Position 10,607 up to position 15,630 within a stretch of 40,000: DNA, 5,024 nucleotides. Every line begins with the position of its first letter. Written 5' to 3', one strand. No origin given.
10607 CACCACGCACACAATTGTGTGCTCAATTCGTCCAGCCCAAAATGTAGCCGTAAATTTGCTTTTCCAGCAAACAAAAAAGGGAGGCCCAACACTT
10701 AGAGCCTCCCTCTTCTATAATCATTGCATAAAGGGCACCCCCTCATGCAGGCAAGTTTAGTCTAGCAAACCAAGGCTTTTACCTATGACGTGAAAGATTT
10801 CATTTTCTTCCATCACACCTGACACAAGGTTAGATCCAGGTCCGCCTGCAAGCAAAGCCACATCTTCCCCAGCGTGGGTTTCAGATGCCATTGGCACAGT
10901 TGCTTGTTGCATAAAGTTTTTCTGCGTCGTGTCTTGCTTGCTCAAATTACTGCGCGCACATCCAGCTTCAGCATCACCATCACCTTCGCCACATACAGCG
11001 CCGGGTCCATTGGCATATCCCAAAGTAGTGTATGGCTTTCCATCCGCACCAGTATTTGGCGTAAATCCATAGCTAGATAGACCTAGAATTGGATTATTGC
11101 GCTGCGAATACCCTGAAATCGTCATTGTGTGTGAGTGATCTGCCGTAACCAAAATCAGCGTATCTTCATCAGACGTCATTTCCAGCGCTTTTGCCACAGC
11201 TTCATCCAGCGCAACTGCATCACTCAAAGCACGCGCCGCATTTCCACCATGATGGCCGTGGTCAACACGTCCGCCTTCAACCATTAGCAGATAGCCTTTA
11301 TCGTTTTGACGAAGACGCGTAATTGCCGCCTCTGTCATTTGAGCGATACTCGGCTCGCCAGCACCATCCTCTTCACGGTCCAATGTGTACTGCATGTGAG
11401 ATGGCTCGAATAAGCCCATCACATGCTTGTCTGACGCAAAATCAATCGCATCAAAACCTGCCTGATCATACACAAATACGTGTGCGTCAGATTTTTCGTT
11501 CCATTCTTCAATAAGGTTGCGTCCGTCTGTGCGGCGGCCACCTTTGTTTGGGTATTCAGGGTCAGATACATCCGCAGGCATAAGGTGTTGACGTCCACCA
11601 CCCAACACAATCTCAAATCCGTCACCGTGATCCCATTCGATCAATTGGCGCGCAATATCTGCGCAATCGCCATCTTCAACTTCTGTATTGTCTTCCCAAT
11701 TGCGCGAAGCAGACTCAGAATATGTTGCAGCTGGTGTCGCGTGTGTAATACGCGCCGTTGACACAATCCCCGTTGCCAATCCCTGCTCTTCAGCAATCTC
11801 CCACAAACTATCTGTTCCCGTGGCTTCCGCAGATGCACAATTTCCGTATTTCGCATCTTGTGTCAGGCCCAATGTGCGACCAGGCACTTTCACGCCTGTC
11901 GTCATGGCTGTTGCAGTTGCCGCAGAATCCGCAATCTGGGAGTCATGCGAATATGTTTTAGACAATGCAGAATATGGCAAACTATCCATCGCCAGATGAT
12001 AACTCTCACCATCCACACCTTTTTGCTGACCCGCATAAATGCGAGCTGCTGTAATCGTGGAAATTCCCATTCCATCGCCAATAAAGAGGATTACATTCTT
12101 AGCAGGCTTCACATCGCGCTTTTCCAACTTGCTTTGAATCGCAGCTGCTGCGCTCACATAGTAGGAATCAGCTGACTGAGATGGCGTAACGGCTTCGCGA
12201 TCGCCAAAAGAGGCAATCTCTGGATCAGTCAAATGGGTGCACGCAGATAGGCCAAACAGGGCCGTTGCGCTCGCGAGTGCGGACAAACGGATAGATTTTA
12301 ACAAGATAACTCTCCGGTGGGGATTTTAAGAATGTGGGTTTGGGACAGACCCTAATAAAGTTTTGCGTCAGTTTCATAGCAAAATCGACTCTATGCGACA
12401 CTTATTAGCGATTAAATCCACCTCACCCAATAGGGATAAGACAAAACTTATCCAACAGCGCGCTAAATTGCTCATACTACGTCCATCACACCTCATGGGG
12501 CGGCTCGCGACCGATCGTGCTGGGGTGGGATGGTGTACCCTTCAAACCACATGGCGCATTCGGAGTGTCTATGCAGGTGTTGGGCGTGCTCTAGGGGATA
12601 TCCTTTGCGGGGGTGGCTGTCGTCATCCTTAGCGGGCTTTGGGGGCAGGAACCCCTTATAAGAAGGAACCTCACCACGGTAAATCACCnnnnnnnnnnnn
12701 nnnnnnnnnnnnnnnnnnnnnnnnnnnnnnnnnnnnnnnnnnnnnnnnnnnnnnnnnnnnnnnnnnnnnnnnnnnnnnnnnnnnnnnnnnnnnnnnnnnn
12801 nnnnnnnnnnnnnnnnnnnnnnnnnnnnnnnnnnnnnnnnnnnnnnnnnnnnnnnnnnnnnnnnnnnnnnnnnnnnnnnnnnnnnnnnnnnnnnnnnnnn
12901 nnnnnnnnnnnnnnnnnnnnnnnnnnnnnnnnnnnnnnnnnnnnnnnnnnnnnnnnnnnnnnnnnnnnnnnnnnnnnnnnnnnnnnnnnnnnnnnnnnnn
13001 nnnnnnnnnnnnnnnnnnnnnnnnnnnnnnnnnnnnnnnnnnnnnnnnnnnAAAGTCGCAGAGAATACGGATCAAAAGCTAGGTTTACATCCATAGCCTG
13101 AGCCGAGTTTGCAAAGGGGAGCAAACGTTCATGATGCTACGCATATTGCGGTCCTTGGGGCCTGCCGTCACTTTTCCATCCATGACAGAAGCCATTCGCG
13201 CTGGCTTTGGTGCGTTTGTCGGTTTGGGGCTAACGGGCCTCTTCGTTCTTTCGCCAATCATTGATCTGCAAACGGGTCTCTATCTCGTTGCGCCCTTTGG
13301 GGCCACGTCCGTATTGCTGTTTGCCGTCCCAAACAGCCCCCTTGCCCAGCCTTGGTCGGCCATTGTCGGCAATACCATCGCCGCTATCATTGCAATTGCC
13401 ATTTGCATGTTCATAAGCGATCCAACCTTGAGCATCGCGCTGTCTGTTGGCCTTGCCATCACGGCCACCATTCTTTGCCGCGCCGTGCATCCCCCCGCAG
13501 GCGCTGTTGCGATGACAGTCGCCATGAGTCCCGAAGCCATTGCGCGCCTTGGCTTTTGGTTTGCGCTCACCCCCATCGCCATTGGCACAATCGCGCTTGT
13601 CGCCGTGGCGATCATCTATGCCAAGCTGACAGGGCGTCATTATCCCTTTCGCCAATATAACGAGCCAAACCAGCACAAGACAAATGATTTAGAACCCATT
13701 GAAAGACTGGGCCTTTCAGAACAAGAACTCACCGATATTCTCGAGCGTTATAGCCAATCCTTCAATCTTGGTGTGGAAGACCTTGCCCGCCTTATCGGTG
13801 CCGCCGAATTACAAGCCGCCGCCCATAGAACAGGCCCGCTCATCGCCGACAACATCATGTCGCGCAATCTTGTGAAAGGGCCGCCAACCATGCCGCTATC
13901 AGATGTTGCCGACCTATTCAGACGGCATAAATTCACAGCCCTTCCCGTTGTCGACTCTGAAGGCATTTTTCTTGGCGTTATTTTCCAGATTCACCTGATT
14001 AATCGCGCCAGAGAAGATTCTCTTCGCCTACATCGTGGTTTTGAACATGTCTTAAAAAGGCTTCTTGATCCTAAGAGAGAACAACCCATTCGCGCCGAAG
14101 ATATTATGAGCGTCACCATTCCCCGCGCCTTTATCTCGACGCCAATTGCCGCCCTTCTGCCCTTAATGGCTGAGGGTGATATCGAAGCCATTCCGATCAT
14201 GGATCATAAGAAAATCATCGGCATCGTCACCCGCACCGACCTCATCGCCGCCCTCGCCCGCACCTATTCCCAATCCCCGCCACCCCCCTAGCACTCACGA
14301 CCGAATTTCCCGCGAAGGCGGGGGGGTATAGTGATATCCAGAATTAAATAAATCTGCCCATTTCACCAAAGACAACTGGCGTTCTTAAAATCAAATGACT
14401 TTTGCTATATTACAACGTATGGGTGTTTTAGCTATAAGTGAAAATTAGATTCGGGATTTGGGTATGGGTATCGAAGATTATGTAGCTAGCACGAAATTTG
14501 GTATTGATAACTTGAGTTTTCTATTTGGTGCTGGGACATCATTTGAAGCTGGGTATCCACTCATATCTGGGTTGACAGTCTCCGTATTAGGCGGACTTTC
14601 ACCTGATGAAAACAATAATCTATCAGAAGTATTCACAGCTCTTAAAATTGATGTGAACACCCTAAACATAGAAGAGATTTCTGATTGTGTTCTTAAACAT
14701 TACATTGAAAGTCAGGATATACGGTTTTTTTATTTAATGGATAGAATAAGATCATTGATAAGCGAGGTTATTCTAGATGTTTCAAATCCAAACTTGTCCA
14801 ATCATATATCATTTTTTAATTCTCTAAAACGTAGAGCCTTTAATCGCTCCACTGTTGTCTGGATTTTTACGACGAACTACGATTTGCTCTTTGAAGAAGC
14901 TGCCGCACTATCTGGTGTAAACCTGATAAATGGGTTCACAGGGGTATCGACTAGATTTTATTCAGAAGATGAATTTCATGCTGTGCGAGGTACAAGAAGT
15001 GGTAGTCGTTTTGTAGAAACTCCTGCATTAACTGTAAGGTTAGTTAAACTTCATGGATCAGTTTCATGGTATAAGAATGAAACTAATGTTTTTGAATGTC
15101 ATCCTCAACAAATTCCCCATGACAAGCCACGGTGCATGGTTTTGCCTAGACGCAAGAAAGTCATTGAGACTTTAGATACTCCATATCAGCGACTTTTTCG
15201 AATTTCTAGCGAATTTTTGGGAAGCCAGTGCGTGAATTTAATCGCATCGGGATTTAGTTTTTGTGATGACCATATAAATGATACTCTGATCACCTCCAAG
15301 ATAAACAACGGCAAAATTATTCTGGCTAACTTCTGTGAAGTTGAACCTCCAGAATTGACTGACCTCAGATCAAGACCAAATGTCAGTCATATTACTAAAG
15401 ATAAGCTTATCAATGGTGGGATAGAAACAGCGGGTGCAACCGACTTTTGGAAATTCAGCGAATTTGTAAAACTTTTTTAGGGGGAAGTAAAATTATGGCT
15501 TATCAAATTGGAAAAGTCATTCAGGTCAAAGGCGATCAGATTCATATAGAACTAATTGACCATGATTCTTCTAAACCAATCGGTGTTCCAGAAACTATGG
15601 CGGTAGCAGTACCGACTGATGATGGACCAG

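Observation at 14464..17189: SIR2-HerA anti-phage pair carried as cargo between the left TIR and cas1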

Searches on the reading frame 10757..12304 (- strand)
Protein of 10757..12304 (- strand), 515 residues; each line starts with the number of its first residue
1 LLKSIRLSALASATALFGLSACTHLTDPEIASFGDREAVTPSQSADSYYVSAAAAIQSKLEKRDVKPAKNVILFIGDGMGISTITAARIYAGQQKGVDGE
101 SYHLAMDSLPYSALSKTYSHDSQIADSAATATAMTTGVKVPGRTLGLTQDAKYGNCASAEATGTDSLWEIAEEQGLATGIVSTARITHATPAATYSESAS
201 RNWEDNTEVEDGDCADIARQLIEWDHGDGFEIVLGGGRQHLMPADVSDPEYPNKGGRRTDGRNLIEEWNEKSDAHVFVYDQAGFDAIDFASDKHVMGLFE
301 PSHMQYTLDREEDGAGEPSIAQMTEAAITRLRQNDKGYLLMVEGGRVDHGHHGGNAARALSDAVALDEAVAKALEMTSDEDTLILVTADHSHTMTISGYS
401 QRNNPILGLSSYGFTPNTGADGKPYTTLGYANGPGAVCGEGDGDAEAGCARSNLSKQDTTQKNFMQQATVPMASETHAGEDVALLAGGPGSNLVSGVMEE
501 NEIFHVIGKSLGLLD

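Call 12: search_protein_families(library=pfam, proteins=[window:10757-12304:-], max_evalue=0.001)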
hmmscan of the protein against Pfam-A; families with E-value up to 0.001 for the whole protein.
window:10757-12304:- (515 aa): 2 families
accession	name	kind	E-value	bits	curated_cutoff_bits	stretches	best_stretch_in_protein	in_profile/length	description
PF00245.25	Alk_phosphatase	-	5.4e-130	434.6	24.4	1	68-511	1-421/423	Alkaline phosphatase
PF01676.23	Metalloenzyme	-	5.9e-05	23.1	24.3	1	319-398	130-208/252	Metalloenzyme superfamily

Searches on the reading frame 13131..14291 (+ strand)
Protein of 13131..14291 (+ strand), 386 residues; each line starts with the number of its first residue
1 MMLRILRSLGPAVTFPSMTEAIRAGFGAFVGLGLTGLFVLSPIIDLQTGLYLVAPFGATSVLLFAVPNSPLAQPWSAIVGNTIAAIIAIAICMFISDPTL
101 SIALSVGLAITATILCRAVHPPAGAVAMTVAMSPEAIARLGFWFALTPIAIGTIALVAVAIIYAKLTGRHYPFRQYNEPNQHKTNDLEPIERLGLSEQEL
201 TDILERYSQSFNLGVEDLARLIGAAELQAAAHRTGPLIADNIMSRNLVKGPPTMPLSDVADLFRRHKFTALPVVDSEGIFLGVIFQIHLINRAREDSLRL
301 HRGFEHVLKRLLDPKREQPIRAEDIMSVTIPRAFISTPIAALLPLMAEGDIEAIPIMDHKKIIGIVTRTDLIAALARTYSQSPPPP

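Call 12: search_protein_families(library=pfam, proteins=[window:13131-14291:+], max_evalue=0.001)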
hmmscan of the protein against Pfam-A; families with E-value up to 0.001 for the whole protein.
window:13131-14291:+ (386 aa): 2 families
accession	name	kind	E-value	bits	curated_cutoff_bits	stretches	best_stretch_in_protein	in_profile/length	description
PF04982.19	TM_HPP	-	1.1e-43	149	27.2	1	16-172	4-157/157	HPP, transmembrane region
PF00571.33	CBS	-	9.6e-21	74.3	24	2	241-290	3-52/57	CBS domain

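Call 53: find_encoding_contigs(protein=window:13131-14291:+, flank=6000, max_places=6)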
Protein window:13131-14291:+ (386 aa): no gene with exactly this product is on record in the collection.

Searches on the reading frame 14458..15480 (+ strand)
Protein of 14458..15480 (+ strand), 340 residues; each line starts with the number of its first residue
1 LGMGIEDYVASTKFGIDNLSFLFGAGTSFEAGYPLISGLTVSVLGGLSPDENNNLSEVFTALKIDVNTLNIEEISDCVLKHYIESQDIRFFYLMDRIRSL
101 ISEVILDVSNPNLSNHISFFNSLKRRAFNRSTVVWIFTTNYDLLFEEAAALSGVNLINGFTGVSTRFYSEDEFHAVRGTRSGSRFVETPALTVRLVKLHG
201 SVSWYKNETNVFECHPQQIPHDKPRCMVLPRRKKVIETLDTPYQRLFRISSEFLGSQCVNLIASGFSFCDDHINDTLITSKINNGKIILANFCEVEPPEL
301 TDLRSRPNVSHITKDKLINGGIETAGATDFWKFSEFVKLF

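Call 5: search_protein_families(library=pfam, proteins=[window:14458-15480:+], max_evalue=0.01)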
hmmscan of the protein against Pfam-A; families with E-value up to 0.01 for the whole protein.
window:14458-15480:+ (340 aa): 1 family
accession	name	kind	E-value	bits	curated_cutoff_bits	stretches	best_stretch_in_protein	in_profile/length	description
PF13289.12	SIR2_2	-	7.5e-10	39.5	24.5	1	136-279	3-104/141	SIR2-like domain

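Call 6: search_protein_families(library=padloc, proteins=[window:14458-15480:+], max_evalue=0.01)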
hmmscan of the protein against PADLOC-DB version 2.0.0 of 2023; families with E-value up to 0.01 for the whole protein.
window:14458-15480:+ (340 aa): 29 families (the best 25 are shown)
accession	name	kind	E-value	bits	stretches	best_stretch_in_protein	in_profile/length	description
PDLC04081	SIR2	-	7.4e-132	437.7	1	1-340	1-344/345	-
PDLC04084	SIR2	-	3.4e-37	126.7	1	12-277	36-327/414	-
PDLC04093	SIR2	-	2.8e-33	113.5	1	18-322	24-337/395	-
PDLC04076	SIR2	-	5.3e-30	102.9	1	102-309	121-344/406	-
PDLC04088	SIR2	-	9.7e-30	102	2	71-295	109-329/390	-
PDLC04094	SIR2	-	2.2e-29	100.9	1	19-325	24-331/399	-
PDLC02186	SIR2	-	6.3e-29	99.3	1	15-295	26-338/412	-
PDLC04087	SIR2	-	1.1e-24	85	1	22-289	22-284/343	-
PDLC04090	SIR2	-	2.5e-23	81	1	121-277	178-335/426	-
PDLC04075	SIR2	-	1e-21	75.2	1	107-283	162-337/414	-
PDLC04079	SIR2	-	5.5e-21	72.6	1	115-277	168-340/430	-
PDLC02408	Aga_SIR2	-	6e-21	72.9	1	93-287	108-283/343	Class II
PDLC04085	SIR2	-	9.6e-19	65.5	2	108-217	175-285/463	-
PDLC04080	SIR2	-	1.8e-18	64.8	1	112-279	99-286/347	-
PDLC04082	SIR2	-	6.5e-18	62.7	1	92-289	94-282/345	-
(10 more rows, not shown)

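Call 46: search_solved_structures(query=window:14464-15480:+, max_evalue=0.001, show_alignments=2)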
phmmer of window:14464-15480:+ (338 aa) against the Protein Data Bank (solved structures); distinct sequences matched with E-value up to 0.001: 3.
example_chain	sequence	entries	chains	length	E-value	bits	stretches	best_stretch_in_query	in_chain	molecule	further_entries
8j4u_A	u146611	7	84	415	8e-16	61.3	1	129-286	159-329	SIR2-like domain-containing protein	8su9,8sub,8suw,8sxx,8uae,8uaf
8yhx_G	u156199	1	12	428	1.4e-14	57.3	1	124-294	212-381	SIR2 family protein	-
8w9l_A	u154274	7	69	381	2.8e-12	49.7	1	32-318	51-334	SIR2-like domain-containing protein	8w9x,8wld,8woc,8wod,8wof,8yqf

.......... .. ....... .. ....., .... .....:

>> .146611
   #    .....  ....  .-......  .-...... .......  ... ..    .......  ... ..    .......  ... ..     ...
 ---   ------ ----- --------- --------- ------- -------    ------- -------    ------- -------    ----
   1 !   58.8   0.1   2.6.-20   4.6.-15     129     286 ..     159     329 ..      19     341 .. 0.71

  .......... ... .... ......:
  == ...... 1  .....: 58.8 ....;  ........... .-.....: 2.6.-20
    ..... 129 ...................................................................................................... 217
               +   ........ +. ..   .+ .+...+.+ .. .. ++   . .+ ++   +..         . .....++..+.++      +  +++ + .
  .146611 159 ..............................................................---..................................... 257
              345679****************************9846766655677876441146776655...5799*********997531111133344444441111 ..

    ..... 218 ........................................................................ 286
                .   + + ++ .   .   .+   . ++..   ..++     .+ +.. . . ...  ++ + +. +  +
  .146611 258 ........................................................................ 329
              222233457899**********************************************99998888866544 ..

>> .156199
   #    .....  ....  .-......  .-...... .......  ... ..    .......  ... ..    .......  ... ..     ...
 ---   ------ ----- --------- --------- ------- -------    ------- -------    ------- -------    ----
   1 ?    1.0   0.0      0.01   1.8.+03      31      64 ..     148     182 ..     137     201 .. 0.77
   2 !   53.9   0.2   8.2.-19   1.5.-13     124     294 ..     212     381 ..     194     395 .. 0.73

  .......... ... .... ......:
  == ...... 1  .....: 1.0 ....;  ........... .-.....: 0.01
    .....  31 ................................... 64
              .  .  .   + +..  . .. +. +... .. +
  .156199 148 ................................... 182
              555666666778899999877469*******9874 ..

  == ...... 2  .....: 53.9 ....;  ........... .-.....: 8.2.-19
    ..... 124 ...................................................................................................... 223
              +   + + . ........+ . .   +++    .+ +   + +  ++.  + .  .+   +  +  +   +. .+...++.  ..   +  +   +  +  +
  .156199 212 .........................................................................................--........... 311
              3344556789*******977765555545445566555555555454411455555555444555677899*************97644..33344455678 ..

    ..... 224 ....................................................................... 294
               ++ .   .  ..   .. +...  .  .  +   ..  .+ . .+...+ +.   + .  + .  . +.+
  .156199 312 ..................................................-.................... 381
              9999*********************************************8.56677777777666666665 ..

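Call 77: search_solved_structures(query=window:14464-15480:+, max_evalue=0.001, show_alignments=3)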
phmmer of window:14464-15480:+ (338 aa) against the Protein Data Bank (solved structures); distinct sequences matched with E-value up to 0.001: 3.
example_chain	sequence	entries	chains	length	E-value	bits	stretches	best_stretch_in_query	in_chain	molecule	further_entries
8j4u_A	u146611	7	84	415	8e-16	61.3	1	129-286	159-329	SIR2-like domain-containing protein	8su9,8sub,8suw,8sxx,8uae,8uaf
8yhx_G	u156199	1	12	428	1.4e-14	57.3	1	124-294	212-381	SIR2 family protein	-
8w9l_A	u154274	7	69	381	2.8e-12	49.7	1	32-318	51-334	SIR2-like domain-containing protein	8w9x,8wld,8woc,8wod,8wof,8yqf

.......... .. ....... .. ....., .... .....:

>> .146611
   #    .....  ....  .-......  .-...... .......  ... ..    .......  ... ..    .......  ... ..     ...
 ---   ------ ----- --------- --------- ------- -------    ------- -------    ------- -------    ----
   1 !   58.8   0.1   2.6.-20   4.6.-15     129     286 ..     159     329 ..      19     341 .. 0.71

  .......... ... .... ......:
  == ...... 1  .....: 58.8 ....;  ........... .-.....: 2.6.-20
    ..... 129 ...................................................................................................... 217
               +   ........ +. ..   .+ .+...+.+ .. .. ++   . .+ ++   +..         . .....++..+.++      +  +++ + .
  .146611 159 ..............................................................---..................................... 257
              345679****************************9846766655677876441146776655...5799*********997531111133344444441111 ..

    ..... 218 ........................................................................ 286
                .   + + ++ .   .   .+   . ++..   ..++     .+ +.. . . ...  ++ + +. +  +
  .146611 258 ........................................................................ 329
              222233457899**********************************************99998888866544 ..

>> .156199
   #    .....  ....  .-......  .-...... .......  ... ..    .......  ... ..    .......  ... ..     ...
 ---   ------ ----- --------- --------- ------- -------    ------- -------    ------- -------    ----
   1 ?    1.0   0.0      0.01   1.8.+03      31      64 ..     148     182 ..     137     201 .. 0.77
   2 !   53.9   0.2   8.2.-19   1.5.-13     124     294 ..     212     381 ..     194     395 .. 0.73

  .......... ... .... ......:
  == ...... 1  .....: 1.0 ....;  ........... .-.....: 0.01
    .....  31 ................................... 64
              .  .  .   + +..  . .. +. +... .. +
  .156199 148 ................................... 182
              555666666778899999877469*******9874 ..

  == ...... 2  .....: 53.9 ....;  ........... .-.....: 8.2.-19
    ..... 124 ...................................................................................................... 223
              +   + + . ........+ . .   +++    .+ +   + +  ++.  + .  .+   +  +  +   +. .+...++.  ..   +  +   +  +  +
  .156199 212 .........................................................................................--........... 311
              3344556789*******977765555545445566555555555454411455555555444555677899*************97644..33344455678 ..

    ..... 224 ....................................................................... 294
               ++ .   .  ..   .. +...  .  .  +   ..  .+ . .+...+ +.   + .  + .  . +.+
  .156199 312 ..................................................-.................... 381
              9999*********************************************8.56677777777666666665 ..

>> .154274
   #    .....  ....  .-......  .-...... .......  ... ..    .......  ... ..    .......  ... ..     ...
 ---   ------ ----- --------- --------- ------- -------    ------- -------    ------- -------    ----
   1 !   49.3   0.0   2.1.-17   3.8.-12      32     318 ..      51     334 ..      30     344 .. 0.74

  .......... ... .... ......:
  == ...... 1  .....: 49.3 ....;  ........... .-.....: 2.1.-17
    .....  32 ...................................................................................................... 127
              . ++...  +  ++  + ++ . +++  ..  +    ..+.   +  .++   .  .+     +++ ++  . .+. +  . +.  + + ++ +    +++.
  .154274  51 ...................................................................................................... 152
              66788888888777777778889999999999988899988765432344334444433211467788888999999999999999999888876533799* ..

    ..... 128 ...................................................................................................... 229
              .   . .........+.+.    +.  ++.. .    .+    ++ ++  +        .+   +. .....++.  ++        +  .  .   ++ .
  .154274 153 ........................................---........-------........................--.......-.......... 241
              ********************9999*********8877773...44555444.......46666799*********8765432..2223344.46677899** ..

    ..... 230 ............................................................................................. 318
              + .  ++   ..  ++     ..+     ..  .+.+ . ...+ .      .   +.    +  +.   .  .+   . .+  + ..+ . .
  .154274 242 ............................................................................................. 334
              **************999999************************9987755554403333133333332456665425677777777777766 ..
